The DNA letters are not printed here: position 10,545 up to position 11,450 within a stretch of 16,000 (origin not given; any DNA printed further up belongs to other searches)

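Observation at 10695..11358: Near-consensus LexA box inside a perfect 40-bp palindrome that abuts the start codon of an orphan 201-aa gene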

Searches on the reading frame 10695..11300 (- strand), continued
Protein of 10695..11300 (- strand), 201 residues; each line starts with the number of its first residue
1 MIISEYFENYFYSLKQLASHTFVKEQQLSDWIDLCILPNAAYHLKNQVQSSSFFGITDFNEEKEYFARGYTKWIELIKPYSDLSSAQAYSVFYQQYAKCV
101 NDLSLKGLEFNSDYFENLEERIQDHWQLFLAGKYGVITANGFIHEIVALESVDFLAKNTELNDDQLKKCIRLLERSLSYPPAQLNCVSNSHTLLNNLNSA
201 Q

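Call 63: fold_search(model_id=the predicted structure, library=pdb)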
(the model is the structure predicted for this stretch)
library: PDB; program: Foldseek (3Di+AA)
matches with E <= 10: 339; with E <= 0.001: 0
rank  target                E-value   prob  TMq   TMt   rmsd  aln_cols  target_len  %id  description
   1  5n77_E                3.2e-01  0.13  0.16  0.13  22.7       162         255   11  Crystal structure of the cytosolic domain of the CorA magnesium channel from Escherichia coli in complex with magnesiu (released 2017-07-12)
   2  3hh0_C                4.1e-01  0.44  0.28  0.42  17.2       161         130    9  Crystal structure of a transcriptional regulator, MerR family from Bacillus cereus (released 2009-05-26)
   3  5i44_A                4.3e-01  0.89  0.21  0.58   8.1        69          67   14  Structure of RacA-DNA complex; P21 form (released 2016-05-04)
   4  6gdw_A                4.6e-01  0.14  0.11  0.18  10.4        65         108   15  Structure of CutA from Synechococcus elongatus PCC7942 complexed with 2 molecules of Bis-Tris (released 2019-05-08)
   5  9fg4_B                4.6e-01  0.07  0.14  0.09  19.2       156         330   10  Cryo-EM structure of the full-length alpha1beta3 GABA(A) receptor in the long-lived symmetric resting state (released 2025-06-04)
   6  6gdv_C                5.5e-01  0.13  0.12  0.18  10.1        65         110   15  Structure of CutA from Synechococcus elongatus PCC7942 complexed with Bis-Tris molecule (released 2019-05-08)
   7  8fkz_SM               6.1e-01  0.08  0.19  0.12  14.8       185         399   16  Human nucleolar pre-60S ribosomal subunit (State G) (released 2023-07-12)
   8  9fgc_B                6.1e-01  0.06  0.14  0.09  19.6       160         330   11  Cryo-EM structure of the full-length alpha1beta3gamma2 GABA(A) receptor in SMALPs bound to one PIP2 molecule at chain  (released 2025-06-04)
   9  6gdu_B                6.5e-01  0.12  0.11  0.18  10.3        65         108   15  Structure of CutA from Synechococcus elongatus PCC7942 (released 2019-05-08)
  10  3ucs_B                6.9e-01  0.33  0.25  0.44  10.9       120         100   12  Crystal structure of the complex between CBPA J-domain and CBPM (released 2013-07-03)
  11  3q1m_A                7.8e-01  0.28  0.24  0.18  16.1       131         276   11  Crystal Structure of BmrR Dimer bound to DNA and the ligand 4-amino-quinaldine (released 2011-06-15)
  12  3d71_A                8.3e-01  0.16  0.20  0.15  15.9       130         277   14  Crystal structure of E253Q BMRR bound to 22 base pair promoter site (released 2008-08-26)
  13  3hh0_A                8.8e-01  0.18  0.25  0.36  18.1       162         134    9  Crystal structure of a transcriptional regulator, MerR family from Bacillus cereus (released 2009-05-26)
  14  6gdu_A                9.3e-01  0.10  0.11  0.17   9.6        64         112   16  Structure of CutA from Synechococcus elongatus PCC7942 (released 2019-05-08)
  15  9faw_E                9.3e-01  0.05  0.14  0.10  19.1       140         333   11  CryoEM structure of human full-length beta3gamma2 GABA(A) receptor in complex with GARLH4, the TMD of Neuroligin2, HEP (released 2025-07-02)
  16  5i44_B                1.0e+00  0.69  0.21  0.56   8.0        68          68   15  Structure of RacA-DNA complex; P21 form (released 2016-05-04)
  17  5d90_C                1.0e+00  0.33  0.26  0.37  10.7       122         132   15  Crystal structure of HiNmlR, a MerR family regulator lacking the sensor domain, bound to promoter DNA (released 2016-06-29)
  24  1q06_B                1.2e+00  0.35  0.28  0.43  13.7       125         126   10  Crystal structure of the Ag(I) form of E. coli CueR, a copper efflux regulator (released 2003-09-16)
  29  5i44_K                1.4e+00  0.60  0.21  0.58   8.1        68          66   15  Structure of RacA-DNA complex; P21 form (released 2016-05-04)
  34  5d90_B                1.5e+00  0.25  0.25  0.39  11.0       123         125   15  Crystal structure of HiNmlR, a MerR family regulator lacking the sensor domain, bound to promoter DNA (released 2016-06-29)
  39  5i44_G                1.6e+00  0.57  0.21  0.57   8.0        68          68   15  Structure of RacA-DNA complex; P21 form (released 2016-05-04)
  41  3hh0_B                1.7e+00  0.15  0.26  0.39  18.1       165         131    8  Crystal structure of a transcriptional regulator, MerR family from Bacillus cereus (released 2009-05-26)
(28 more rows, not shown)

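Call 67: fold_search(model_id=the predicted structure, library=viral)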
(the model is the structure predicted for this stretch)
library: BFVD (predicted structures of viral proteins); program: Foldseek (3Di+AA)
matches with E <= 10: 505; with E <= 0.001: 0
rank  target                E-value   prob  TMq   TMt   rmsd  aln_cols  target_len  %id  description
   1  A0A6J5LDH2            9.2e-02  0.15  0.16  0.19  20.5       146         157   14  Bacteriophage regulatory protein, Rha family [uncultured Caudovirales phage]
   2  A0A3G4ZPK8            1.3e-01  0.54  0.23  0.27  12.5       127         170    9  Uncharacterized protein [Barrevirus sp.]
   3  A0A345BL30            1.6e-01  0.25  0.19  0.20   9.1       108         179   17  Uncharacterized protein [Erwinia phage Wellington]
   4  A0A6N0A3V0            2.0e-01  0.33  0.21  0.23  10.4       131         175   14  (no name in the UniProt tables at hand)
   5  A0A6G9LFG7            2.0e-01  0.16  0.14  0.20  12.7        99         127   17  (no name in the UniProt tables at hand)
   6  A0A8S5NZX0            2.4e-01  0.13  0.19  0.18  18.1       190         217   13  Regulatory protein (Fragment) [Siphoviridae sp. ct16C7]
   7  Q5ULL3                3.4e-01  0.60  0.24  0.41   5.3        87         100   11  Orf101 [Lactobacillus phage LP65]
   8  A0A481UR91            3.6e-01  0.12  0.18  0.16  14.8       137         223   13  (no name in the UniProt tables at hand)
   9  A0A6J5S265            3.8e-01  0.66  0.20  0.55  10.2        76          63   22  Helix-turn-helix domain-containing protein [uncultured Caudovirales phage]
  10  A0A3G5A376            3.8e-01  0.05  0.14  0.12  19.6       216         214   10  Uncharacterized protein [Harvfovirus sp.]
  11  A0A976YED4            4.0e-01  0.35  0.23  0.38  12.2       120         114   13  (no name in the UniProt tables at hand)
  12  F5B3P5                4.0e-01  0.13  0.18  0.20  13.0       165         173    9  (no name in the UniProt tables at hand)
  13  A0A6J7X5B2            4.3e-01  0.54  0.23  0.20  11.0       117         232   14  MerR-type HTH domain containing protein [uncultured Caudovirales phage]
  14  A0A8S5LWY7            5.1e-01  0.47  0.23  0.39  10.3        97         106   13  Helix-turn-helix domain protein [Myoviridae sp. ctZgq1]
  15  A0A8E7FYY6            6.1e-01  0.14  0.19  0.22   9.5       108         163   12  (no name in the UniProt tables at hand)
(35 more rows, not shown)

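Call 68: search_protein_families(library=pfam, alignment_id=A2, max_evalue=1)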
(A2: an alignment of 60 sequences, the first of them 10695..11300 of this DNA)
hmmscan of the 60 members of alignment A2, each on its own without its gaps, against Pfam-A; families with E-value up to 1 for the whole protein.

A. member 1, window:10695-11300:- (201 aa): 1 family
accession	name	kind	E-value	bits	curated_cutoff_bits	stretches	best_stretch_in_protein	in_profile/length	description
PF19531.4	DUF6058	-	1.6e-12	48.2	25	1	88-178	1-102/126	Family of unknown function (DUF6058)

B. families by the number of members that match (of 60 scanned): 53 families (the first 25 are shown)
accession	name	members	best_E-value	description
PF19531.4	DUF6058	60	9.5e-45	Family of unknown function (DUF6058)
PF13411.12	MerR_1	5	0.00085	MerR HTH family regulatory protein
PF12728.13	HTH_17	3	0.027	Helix-turn-helix domain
PF00376.29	MerR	2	0.00057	MerR family regulatory protein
PF25156.2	PNGase_A_C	1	0.0039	PNGase_A C-terminal domain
PF11985.13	Phage_Mu_Gp27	1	0.0088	Bacteriophage Mu, Gp27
PF15704.10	Mt_ATP_synt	1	0.009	Mitochondrial ATP synthase subunit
PF00784.22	MyTH4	1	0.016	MyTH4 domain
PF21040.3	CEP104-like_TOG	1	0.02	Centrosomal protein CEP104-like, TOG domain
PF02637.23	GatB_Yqey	1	0.021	GatB domain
PF01706.21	FliG_C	1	0.021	FliG C-terminal domain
PF24046.1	At4g08330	1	0.022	At4g08330 beta-tent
PF03312.20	DUF272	1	0.023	Protein of unknown function (DUF272)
PF25718.1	Mycobacteriophage_73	1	0.028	Mycobacteriophage L5 gene 73 protein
PF21520.3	ITGAX-like_Ig_3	1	0.032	Integrin alpha-X-like, Ig-like domain 3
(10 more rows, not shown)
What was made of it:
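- On Pfam DUF6058 (PF19531): 60 of 60 aligned relatives also match (call 68).
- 5 of 60 relatives give sub-threshold MerR_1 Pfam hits (call 68).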

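Call 78: search_protein_families(library=phrogs, proteins=[window:10695-11300:-, P0009, P0017], max_evalue=0.1)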
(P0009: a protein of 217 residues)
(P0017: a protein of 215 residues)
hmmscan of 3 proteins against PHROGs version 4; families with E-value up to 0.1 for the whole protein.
window:10695-11300:- (201 aa): 0 families

P0009 (217 aa): 0 families

P0017 (215 aa): 0 families

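Call 79: search_protein_families(library=padloc, proteins=[window:10695-11300:-, P0009, P0017], max_evalue=0.1)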
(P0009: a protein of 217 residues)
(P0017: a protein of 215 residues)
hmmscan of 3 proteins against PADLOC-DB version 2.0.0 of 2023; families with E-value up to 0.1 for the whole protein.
window:10695-11300:- (201 aa): 0 families

P0009 (217 aa): 0 families

P0017 (215 aa): 0 families
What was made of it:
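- On Phage or anti-phage defence proteins: No hit at E <= 0.1 for the window protein or for two relatives (calls 78, 79).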

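Call 81: search_dna_similar(query=P0143, collection=plasmids, mode=protein, max_rows=25)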
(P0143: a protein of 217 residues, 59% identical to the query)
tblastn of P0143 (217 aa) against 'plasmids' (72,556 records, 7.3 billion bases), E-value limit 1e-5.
Records with a match: 17; places in all: 19; records where one place covers at least 80% of the query: 17.
Best place of each record, by identity: >=99% 1; 80-90% 3; 60-80% 5; <60% 8.
By first word of the organism name: Pseudoalteromonas 14; Vibrio 3.
By predicted mobility (MOB-suite, as given by PLSDB): non-mobilizable 14; conjugative 3.
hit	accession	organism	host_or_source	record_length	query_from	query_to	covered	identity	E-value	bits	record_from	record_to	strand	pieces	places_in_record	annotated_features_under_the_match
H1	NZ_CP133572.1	Pseudoalteromonas sp. HL-AS2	sediment core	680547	1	217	100%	100.0%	2e-144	451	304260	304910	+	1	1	DUF6058 family natural product biosynthesis protein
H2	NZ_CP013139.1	Pseudoalteromonas sp. Bsw20308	seawater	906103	1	217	100%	89.4%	3e-129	408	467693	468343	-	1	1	DUF6058 family natural product biosynthesis protein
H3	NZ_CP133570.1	Pseudoalteromonas sp. HL-AS1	sediment core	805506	1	217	100%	88.0%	6e-128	404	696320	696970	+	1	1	DUF6058 family natural product biosynthesis protein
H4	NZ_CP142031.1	Pseudoalteromonas sp. CuT4-3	whole organism,deep-sea sediment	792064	1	217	100%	86.2%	6e-127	401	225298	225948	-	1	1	DUF6058 family natural product biosynthesis protein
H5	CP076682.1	Pseudoalteromonas shioyasakiensis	isolated microorganism,Ocean water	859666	1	217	100%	66.4%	2e-97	317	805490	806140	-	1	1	hypothetical protein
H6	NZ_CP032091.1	Pseudoalteromonas donghaensis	cell culture,seawater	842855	1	217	100%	65.9%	4e-98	318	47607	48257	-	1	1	DUF6058 family natural product biosynthesis protein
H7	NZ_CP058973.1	Pseudoalteromonas sp. JSTW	cell culture,marine sediment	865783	1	217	100%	65.9%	4e-98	318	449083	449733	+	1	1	DUF6058 family natural product biosynthesis protein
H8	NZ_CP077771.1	Pseudoalteromonas shioyasakiensis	Haliotis discus hannai,plate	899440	1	217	100%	65.4%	7e-97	315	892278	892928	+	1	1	DUF6058 family natural product biosynthesis protein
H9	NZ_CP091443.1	Pseudoalteromonas sp. CF6-2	sediment,South Sea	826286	1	217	100%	62.2%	8e-93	303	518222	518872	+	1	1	DUF6058 family natural product biosynthesis protein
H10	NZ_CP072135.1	Pseudoalteromonas xiamenensis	mangrove sediment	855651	1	217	100%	54.8%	1e-73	248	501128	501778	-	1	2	DUF6058 family natural product biosynthesis protein | hypothetical protein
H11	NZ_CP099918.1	Pseudoalteromonas xiamenensis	Anadara tuberculosa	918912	1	217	100%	54.8%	2e-73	248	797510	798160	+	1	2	DUF6058 family natural product biosynthesis protein | hypothetical protein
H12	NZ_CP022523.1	Pseudoalteromonas sp. NC201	pure culture,sea water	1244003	1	217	100%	54.4%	5e-76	255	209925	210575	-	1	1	none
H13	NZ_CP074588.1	Pseudoalteromonas piscicida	mixed culture,water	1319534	1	217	100%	54.4%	5e-76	255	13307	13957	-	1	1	none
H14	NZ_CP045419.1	Pseudoalteromonas sp. THAF3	pure culture,Surface of a polyethylene ...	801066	1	217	100%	39.6%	2e-48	176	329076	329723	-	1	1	DUF6058 family natural product biosynthesis protein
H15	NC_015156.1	Vibrio nigripulchritudo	-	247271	1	205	94%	27.8%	3e-18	90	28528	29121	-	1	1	DUF6058 family natural product biosynthesis protein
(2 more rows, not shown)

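Call 82: get_annotated_region(hit=H15, flank=5000)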
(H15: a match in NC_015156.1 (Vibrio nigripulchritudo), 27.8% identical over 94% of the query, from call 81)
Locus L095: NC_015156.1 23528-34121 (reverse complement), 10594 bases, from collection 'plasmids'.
description: Vibrio nigripulchritudo plasmid VIBNI_pA, complete sequence
organism: Vibrio nigripulchritudo (NCBI taxid 28173)
taxonomy: Bacteria; Pseudomonadota; Gammaproteobacteria; Vibrionales; Vibrionaceae; Vibrio; Vibrio nigripulchritudo
host: -; source: -; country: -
typing (MOB-suite, as given by PLSDB): conjugative; replicon rep_cluster_124; relaxase MOBF; mating-pair formation MPF_F
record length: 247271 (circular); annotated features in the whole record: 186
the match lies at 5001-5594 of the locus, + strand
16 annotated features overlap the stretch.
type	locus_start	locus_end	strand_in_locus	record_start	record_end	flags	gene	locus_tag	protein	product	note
CDS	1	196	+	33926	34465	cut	-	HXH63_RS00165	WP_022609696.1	hypothetical protein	-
CDS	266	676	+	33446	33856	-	-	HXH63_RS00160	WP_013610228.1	SMI1/KNR4 family protein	GO:0042546 - cell wall biogenesis [Evidence IEA]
CDS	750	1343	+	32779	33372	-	-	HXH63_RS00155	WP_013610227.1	hypothetical protein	-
CDS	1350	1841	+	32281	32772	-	comJ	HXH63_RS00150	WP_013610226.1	competence protein ComJ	-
CDS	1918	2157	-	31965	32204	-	-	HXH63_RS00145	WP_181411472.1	hypothetical protein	-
CDS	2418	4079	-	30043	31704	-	-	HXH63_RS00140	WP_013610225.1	methyl-accepting chemotaxis protein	GO:0007165 - signal transduction [Evidence IEA]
CDS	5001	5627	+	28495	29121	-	-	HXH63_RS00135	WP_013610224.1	DUF6058 family natural product biosynthesis protein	-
CDS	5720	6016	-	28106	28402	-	-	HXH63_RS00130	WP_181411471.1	hypothetical protein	-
CDS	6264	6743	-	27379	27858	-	-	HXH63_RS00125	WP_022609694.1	hypothetical protein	-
CDS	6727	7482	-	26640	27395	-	-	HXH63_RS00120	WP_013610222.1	winged helix-turn-helix domain-containing protein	GO:0000160 - phosphorelay signal transduction system [Evidence IEA]; GO:0006355 - regulation of DNA-templated ...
CDS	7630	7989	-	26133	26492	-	-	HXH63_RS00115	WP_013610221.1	hypothetical protein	-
CDS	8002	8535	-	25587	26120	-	-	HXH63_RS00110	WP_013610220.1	CbrC family protein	-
CDS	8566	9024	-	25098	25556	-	-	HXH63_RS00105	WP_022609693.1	SMI1/KNR4 family protein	GO:0042546 - cell wall biogenesis [Evidence IEA]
CDS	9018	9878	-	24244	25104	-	-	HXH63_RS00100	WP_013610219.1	hypothetical protein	-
CDS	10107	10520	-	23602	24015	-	-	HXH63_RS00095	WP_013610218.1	hypothetical protein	-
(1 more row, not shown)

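Call 83: get_annotated_region(hit=H14, flank=5000)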
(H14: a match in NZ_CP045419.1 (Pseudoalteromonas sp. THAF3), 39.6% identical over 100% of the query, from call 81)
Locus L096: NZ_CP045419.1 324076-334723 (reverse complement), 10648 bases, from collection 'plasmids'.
description: Pseudoalteromonas sp. THAF3 plasmid pTHAF3_a, complete sequence
organism: Pseudoalteromonas sp. THAF3 (NCBI taxid 2587843)
taxonomy: Bacteria; Pseudomonadota; Gammaproteobacteria; Alteromonadales; Pseudoalteromonadaceae; Pseudoalteromonas; Pseudoalteromonas sp. THAF3
host: -; source: pure culture,Surface of a polyethylene microplastic particle present in tank 6 of a marine aquarium ...; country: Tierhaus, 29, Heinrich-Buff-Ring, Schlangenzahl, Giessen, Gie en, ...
typing (MOB-suite, as given by PLSDB): non-mobilizable
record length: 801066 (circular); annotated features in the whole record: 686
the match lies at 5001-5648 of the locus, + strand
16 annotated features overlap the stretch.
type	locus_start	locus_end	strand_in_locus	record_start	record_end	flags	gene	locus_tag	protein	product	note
CDS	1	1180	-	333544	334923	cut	-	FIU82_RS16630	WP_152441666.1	AMP-binding protein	-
CDS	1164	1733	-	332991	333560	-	-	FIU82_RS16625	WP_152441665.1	hypothetical protein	-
CDS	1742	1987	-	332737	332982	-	-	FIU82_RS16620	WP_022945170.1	acyl carrier protein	GO:0006633 - fatty acid biosynthetic process [Evidence IEA]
CDS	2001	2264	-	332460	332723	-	-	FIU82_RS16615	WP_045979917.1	phosphopantetheine-binding protein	-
CDS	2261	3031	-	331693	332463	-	-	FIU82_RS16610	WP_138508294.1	lysophospholipid acyltransferase family protein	-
CDS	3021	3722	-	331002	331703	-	-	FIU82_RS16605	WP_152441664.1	beta-ketoacyl synthase chain length factor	-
CDS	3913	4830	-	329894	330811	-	dapA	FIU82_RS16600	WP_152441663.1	4-hydroxy-tetrahydrodipicolinate synthase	GO:0009089 - lysine biosynthetic process via diaminopimelate [Evidence IEA]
CDS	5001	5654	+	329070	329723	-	-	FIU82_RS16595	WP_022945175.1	DUF6058 family natural product biosynthesis protein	-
CDS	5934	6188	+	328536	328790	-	-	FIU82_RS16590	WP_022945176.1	type B 50S ribosomal protein L31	GO:0006412 - translation [Evidence IEA]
CDS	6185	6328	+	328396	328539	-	ykgO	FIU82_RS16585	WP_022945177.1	type B 50S ribosomal protein L36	GO:0006412 - translation [Evidence IEA]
CDS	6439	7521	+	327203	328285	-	-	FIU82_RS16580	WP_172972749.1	substrate-binding domain-containing protein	-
CDS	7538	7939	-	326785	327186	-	-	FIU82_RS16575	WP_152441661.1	cytochrome b562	GO:0022900 - electron transport chain [Evidence IEA]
CDS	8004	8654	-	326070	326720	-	-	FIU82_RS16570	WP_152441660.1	flavin reductase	-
CDS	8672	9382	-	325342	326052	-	-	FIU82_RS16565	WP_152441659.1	SDR family NAD(P)-dependent oxidoreductase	-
CDS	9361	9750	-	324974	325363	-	-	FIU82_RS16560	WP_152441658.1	DUF393 domain-containing protein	-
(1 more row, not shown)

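Call 84: get_annotated_region(hit=H1, flank=5000)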
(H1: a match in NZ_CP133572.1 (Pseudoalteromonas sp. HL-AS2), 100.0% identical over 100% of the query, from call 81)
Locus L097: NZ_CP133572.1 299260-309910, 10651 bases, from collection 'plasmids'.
description: Pseudoalteromonas sp. HL-AS2 plasmid unnamed, complete sequence
organism: Pseudoalteromonas sp. HL-AS2 (NCBI taxid 3071082)
taxonomy: Bacteria; Pseudomonadota; Gammaproteobacteria; Alteromonadales; Pseudoalteromonadaceae; Pseudoalteromonas; Pseudoalteromonas sp. HL-AS2
host: -; source: sediment core; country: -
typing (MOB-suite, as given by PLSDB): non-mobilizable
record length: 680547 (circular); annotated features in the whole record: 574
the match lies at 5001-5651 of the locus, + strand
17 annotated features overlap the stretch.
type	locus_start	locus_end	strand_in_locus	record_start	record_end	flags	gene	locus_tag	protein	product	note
CDS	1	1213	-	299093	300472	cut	-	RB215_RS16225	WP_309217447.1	AMP-binding protein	-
CDS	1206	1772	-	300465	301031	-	-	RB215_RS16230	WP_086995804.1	hypothetical protein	-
CDS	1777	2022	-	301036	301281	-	-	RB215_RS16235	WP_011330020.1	acyl carrier protein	GO:0006633 - fatty acid biosynthetic process [Evidence IEA]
CDS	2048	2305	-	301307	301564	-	-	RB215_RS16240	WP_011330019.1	phosphopantetheine-binding protein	-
CDS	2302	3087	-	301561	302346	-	-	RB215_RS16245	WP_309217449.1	lysophospholipid acyltransferase family protein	-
CDS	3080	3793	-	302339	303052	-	-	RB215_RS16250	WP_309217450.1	beta-ketoacyl synthase chain length factor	-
CDS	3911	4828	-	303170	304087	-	dapA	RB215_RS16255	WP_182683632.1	4-hydroxy-tetrahydrodipicolinate synthase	GO:0009089 - lysine biosynthetic process via diaminopimelate [Evidence IEA]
CDS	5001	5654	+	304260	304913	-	-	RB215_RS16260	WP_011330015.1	DUF6058 family natural product biosynthesis protein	-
CDS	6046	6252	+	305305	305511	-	-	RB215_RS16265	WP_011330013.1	cold-shock protein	-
CDS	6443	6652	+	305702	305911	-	-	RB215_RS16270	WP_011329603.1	cold-shock protein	-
CDS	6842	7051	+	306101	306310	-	-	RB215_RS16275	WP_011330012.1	cold-shock protein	-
CDS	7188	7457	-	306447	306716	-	-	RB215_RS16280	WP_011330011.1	hypothetical protein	-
CDS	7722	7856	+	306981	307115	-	ykgO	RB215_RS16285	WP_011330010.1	type B 50S ribosomal protein L36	GO:0006412 - translation [Evidence IEA]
CDS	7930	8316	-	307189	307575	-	-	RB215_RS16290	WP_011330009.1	OsmC family protein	GO:0006979 - response to oxidative stress [Evidence IEA]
CDS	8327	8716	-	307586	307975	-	-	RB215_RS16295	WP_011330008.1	cytochrome b562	GO:0022900 - electron transport chain [Evidence IEA]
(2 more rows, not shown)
